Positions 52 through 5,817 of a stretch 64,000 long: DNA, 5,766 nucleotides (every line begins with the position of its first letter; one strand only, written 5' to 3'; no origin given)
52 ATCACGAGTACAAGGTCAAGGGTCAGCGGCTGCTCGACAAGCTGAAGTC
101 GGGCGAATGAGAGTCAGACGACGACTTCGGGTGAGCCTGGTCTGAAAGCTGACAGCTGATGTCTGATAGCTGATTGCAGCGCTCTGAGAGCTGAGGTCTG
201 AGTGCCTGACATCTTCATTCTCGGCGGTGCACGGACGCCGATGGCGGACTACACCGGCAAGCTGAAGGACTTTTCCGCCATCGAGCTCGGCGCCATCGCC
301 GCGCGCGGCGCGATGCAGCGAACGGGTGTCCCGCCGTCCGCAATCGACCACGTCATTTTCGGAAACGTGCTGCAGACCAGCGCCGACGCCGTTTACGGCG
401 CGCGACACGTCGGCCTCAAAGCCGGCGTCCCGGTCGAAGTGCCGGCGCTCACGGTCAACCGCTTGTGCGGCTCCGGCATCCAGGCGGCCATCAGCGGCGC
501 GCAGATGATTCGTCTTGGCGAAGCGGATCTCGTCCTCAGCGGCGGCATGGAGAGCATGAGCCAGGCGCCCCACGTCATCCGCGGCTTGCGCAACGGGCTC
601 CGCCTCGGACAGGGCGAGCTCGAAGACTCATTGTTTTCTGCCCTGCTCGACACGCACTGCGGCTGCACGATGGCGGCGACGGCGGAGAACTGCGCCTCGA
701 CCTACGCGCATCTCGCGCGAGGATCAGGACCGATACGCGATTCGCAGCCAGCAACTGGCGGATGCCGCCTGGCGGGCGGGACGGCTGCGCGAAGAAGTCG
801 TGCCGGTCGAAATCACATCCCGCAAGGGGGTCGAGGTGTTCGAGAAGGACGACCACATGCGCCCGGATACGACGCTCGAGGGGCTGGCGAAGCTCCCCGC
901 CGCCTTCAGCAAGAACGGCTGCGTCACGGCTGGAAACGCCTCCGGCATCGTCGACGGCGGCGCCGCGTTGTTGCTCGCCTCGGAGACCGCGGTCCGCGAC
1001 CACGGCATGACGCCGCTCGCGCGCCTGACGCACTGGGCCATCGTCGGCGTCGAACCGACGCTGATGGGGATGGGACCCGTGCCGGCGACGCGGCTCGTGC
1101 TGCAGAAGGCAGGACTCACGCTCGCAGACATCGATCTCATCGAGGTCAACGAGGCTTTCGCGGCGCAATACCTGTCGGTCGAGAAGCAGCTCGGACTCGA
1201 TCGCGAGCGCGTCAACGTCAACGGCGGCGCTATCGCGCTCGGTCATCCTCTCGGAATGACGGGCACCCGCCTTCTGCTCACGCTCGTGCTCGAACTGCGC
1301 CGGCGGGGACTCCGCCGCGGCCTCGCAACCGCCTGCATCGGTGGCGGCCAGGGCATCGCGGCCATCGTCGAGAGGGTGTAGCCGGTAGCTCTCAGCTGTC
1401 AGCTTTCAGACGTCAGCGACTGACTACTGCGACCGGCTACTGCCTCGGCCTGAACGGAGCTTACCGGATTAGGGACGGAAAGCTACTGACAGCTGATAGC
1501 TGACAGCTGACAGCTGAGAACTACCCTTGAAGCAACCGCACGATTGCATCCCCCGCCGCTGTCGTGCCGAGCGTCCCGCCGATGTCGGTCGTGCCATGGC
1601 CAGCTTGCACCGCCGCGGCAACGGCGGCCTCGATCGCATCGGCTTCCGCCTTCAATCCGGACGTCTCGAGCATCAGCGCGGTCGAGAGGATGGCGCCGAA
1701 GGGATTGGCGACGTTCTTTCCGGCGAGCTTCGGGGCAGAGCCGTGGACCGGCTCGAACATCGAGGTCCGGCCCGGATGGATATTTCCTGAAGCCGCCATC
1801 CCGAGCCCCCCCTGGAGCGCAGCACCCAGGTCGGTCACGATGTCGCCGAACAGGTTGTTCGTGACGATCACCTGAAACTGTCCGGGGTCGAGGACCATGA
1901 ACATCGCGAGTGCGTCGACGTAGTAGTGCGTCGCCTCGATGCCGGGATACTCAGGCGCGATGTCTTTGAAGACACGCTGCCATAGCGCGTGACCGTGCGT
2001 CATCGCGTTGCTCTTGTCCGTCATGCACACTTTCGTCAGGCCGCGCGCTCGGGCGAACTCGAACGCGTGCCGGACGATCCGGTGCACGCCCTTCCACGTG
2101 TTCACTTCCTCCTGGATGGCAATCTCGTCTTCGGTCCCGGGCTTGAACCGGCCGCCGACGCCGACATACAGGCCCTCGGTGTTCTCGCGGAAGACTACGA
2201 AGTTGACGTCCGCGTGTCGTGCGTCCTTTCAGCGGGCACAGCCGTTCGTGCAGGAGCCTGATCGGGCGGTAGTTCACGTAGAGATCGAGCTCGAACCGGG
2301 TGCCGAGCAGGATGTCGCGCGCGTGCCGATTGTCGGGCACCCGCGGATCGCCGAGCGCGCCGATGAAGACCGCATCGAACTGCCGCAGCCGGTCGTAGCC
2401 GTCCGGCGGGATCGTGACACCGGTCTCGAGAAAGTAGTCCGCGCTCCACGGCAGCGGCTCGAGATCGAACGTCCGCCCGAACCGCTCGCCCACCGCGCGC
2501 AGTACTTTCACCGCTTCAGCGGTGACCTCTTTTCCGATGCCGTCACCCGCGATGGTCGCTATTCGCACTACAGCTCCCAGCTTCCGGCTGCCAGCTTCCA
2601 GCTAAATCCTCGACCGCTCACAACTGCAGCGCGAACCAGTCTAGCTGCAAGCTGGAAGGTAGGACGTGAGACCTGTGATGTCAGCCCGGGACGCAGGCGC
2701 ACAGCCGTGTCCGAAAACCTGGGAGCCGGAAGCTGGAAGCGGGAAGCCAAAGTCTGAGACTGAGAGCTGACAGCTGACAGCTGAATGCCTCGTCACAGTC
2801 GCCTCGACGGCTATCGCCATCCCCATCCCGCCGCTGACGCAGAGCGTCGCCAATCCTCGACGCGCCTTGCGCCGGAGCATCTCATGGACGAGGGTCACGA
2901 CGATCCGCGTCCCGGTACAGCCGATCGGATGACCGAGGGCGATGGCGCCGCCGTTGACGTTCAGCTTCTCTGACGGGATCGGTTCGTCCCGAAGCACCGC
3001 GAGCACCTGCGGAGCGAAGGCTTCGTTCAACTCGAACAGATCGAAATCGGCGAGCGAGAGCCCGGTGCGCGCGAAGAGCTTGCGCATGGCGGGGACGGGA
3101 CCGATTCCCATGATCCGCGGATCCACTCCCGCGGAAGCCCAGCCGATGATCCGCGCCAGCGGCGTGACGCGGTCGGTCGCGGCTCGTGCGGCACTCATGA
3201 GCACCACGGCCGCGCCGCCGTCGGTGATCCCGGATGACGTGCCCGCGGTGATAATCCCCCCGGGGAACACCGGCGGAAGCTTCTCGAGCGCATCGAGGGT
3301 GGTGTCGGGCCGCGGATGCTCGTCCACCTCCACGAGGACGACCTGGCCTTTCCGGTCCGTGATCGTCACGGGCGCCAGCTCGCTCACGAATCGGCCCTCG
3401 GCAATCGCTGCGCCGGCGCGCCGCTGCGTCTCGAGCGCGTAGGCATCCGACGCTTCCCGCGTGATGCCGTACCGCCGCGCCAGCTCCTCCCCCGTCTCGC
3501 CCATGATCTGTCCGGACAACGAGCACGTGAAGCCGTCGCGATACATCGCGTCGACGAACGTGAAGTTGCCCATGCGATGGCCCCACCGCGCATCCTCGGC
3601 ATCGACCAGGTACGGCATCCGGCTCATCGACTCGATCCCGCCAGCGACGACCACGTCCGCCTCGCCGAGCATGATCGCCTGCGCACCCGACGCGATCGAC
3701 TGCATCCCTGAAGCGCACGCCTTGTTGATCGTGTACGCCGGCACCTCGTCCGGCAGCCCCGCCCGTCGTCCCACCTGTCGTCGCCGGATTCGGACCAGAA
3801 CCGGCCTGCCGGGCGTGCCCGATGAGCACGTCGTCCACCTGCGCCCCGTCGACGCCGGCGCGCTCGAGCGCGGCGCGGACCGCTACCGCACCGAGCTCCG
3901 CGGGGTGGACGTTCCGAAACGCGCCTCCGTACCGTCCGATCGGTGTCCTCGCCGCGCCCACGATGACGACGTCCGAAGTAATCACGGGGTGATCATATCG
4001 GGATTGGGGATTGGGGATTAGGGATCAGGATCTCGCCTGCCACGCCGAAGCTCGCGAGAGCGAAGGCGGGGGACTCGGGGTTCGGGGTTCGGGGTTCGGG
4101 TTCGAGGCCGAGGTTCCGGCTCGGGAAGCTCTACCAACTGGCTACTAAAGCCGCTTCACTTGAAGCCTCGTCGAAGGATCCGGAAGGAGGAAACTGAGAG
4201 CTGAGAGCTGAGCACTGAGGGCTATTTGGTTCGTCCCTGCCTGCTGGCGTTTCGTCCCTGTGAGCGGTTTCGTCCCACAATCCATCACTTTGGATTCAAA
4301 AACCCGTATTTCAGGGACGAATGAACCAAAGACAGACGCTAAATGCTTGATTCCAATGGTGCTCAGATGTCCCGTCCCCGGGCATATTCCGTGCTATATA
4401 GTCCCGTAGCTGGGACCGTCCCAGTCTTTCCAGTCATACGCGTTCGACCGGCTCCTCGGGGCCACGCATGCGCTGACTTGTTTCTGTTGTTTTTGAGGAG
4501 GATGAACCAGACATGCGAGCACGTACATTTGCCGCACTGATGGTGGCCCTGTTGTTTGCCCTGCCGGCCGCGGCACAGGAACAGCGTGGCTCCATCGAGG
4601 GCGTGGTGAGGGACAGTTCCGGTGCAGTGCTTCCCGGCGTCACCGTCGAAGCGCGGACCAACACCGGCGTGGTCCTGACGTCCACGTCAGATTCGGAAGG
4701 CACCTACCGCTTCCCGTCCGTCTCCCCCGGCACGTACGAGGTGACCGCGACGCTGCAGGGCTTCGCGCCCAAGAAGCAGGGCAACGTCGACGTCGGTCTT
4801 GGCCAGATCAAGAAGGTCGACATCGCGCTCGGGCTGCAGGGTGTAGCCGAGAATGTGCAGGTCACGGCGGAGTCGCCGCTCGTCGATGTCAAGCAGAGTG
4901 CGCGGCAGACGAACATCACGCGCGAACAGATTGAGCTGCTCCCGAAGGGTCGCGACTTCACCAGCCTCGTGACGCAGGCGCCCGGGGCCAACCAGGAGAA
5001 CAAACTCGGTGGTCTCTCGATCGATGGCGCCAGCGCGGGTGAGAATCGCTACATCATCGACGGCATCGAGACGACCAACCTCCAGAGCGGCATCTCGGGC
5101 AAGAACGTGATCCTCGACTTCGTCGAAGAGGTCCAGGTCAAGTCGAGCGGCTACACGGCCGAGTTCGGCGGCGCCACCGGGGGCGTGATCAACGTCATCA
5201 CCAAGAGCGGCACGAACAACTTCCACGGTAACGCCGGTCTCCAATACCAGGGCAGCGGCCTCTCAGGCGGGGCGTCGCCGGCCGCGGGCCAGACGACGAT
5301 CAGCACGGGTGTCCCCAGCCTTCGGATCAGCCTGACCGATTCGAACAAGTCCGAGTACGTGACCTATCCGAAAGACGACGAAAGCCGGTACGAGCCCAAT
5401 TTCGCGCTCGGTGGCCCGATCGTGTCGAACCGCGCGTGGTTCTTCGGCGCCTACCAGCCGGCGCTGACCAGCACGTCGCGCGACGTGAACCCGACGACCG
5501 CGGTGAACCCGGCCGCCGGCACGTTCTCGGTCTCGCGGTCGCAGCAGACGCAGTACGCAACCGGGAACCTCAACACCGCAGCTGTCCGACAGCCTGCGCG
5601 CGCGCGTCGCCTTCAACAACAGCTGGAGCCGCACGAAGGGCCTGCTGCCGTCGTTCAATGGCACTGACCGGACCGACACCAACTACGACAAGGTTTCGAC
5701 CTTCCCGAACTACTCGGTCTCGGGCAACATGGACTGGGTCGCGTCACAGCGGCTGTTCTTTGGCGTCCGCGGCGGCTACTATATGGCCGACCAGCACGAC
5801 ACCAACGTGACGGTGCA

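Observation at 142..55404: A multi-family heptanucleotide tandem-repeat system occupies nearly every native intergenic spacer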

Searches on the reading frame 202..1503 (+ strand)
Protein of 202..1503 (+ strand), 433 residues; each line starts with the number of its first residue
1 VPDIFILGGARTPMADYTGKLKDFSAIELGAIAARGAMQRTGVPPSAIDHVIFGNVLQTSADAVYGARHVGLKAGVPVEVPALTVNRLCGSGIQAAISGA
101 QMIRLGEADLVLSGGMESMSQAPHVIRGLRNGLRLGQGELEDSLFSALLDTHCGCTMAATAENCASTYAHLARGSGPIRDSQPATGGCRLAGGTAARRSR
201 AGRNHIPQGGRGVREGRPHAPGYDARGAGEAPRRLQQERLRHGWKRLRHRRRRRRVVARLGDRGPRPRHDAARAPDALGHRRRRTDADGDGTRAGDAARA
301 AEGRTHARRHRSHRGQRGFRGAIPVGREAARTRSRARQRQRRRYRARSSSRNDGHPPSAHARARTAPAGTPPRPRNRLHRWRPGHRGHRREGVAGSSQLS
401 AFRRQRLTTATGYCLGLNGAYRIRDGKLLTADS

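Call 9: search_protein_families(library=ncbifam, proteins=[window:202-1503:+])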
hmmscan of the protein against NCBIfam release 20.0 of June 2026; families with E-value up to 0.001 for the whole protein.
window:202-1503:+ (433 aa): 35 families (the best 25 are shown)
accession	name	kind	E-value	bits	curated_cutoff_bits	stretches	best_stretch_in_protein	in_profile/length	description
NF006552.0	PRK09051.1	subfamily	4.7e-47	161.1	565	1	3-169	5-171/395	beta-ketothiolase BktB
NF042999.1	bketothiol_BktB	equivalog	4.3e-46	157.9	725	1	3-169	4-170/394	beta-ketothiolase BktB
TIGR01930.1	AcCoA-C-Actrans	subfamily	1.7e-42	145.7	240.55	1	6-168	1-162/385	acetyl-CoA C-acyltransferase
NF004206.0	PRK05656.1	subfamily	2.5e-39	135.4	688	1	1-169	1-169/392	acetyl-CoA C-acetyltransferase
NF006086.0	PRK08235.1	equivalog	3.5e-38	131.7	526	1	5-163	5-163/393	acetyl-CoA C-acetyltransferase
NF005404.0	PRK06954.1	subfamily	1.3e-35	123.2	687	1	3-170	8-176/397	acetyl-CoA C-acetyltransferase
NF004853.0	PRK06205.1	subfamily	5.8e-34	117.8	551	1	3-168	3-172/404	acetyl-CoA C-acetyltransferase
NF042967.1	AcCoAtase_PhaA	equivalog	4.4e-31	108.4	740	1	1-167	1-164/396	acetyl-CoA acetyltransferase PhaA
NF006551.0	PRK09050.1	subfamily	1.4e-30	106.7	605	1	1-168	1-174/401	3-oxoadipyl-CoA thiolase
TIGR02430.1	pcaF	equivalog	6e-29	101.3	597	1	3-169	2-174/400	3-oxoadipyl-CoA thiolase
NF006001.0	PRK08131.1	equivalog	1.7e-27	96.4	622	1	1-127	1-127/401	3-oxoadipyl-CoA thiolase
NF005865.0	PRK07801.1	equivalog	1.8e-25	90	591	1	1-123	1-123/382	acetyl-CoA C-acetyltransferase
NF006030.0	PRK08170.1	equivalog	3.1e-25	88.8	593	1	3-126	11-133/434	acetyl-CoA C-acetyltransferase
NF005805.0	PRK07661.1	equivalog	3.4e-25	88.8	633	1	3-131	3-132/391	acetyl-CoA C-acetyltransferase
NF004983.0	PRK06366.1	equivalog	8.5e-24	84.2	627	1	1-167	1-171/388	acetyl-CoA C-acetyltransferase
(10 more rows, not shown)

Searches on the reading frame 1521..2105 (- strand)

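Call 51: search_protein_families(library=pfam, proteins=[window:1521-2105:-], max_evalue=0.001)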
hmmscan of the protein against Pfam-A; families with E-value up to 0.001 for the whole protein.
window:1521-2105:- (194 aa): 1 family
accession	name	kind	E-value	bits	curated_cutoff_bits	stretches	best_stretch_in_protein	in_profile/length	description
PF00180.25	Iso_dh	-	6.2e-62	210.3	27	1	3-188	159-348/348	Isocitrate/isopropylmalate dehydrogenase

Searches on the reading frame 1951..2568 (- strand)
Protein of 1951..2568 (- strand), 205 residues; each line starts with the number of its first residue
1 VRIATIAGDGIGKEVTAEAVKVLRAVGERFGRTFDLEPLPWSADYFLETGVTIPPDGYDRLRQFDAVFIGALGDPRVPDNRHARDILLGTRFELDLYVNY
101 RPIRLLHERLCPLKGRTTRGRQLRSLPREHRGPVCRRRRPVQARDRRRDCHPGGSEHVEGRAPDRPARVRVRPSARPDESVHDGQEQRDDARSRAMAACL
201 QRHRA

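Call 51: search_protein_families(library=pfam, proteins=[window:1951-2568:-], max_evalue=0.001)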
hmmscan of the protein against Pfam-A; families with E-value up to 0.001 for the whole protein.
window:1951-2568:- (205 aa): 1 family
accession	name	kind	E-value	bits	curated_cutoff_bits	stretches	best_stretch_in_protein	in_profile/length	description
PF00180.25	Iso_dh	-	2.3e-17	63.7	27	1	3-115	2-117/348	Isocitrate/isopropylmalate dehydrogenase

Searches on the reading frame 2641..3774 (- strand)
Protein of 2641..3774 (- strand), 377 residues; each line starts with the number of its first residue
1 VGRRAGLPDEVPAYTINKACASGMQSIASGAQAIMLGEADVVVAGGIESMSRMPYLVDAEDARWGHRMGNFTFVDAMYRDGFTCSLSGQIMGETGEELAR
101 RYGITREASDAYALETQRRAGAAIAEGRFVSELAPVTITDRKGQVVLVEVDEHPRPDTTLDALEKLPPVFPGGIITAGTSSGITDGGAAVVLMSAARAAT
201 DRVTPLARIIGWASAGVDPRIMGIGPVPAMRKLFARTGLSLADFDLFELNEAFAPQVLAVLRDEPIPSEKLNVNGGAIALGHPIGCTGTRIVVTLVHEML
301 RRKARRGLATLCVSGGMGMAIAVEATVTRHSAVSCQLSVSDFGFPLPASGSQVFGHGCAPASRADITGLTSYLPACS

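Call 51: search_protein_families(library=pfam, proteins=[window:2641-3774:-], max_evalue=0.001)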
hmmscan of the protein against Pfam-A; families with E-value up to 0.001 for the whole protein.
window:2641-3774:- (377 aa): 3 families
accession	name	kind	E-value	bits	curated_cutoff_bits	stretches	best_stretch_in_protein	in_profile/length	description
PF00108.29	Thiolase_N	-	1.9e-63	214.7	26.4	1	4-195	69-259/260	Thiolase, N-terminal domain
PF02803.24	Thiolase_C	-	3.5e-47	159.5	27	1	204-324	2-122/123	Thiolase, C-terminal domain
PF00109.32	ketoacyl-synt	-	1.8e-07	31.5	20.8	1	12-83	166-236/252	Beta-ketoacyl synthase, N-terminal domain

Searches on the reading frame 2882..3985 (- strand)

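Call 51: search_protein_families(library=pfam, proteins=[window:2882-3985:-], max_evalue=0.001)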
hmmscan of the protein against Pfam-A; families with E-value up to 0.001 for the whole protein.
window:2882-3985:- (367 aa): 1 family
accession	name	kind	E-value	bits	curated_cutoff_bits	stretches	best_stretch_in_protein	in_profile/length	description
PF00108.29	Thiolase_N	-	9.2e-15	55.1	26.4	1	6-69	1-64/260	Thiolase, N-terminal domain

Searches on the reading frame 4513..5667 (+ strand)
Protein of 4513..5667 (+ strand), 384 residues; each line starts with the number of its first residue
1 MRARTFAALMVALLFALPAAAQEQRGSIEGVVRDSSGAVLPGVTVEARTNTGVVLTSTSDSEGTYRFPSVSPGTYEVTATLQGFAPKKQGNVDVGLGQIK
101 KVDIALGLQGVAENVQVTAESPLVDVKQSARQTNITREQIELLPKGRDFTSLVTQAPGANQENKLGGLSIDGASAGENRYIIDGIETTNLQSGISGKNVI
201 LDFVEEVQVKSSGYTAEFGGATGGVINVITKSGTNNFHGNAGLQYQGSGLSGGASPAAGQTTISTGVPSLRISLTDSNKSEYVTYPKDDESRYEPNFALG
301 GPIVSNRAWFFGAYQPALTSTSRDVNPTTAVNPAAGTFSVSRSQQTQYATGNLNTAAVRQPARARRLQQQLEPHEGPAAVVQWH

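Call 52: search_protein_families(library=pfam, proteins=[window:4513-5667:+], max_evalue=0.001)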
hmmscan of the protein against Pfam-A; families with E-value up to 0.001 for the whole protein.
window:4513-5667:+ (384 aa): 7 families
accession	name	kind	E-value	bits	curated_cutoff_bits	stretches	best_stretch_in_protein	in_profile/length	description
PF13620.12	CarboxypepD_reg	-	2e-21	76.6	32.3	1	27-106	1-81/82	Carboxypeptidase regulatory-like domain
PF25183.1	OMP_b-brl_4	-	1.8e-07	30.4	30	1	285-363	33-110/838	Outer membrane beta barrel domain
PF07715.20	Plug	-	1.1e-06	29.6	23.9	1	130-225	7-107/107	TonB-dependent Receptor Plug Domain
PF13715.12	CarbopepD_reg_2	-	3.5e-06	27.4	32.2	1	28-106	1-76/88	CarboxypepD_reg-like domain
PF17210.9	SdrD_B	-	3.8e-06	27.5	29.7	1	33-81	17-66/112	SdrD B-like domain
PF02369.22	Big_1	-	4.7e-05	23.8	34.9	1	28-83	21-82/93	Bacterial Ig-like domain (group 1)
PF09134.16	Invasin_D3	-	0.00041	21.3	33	1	27-89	23-90/98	Invasin, domain 3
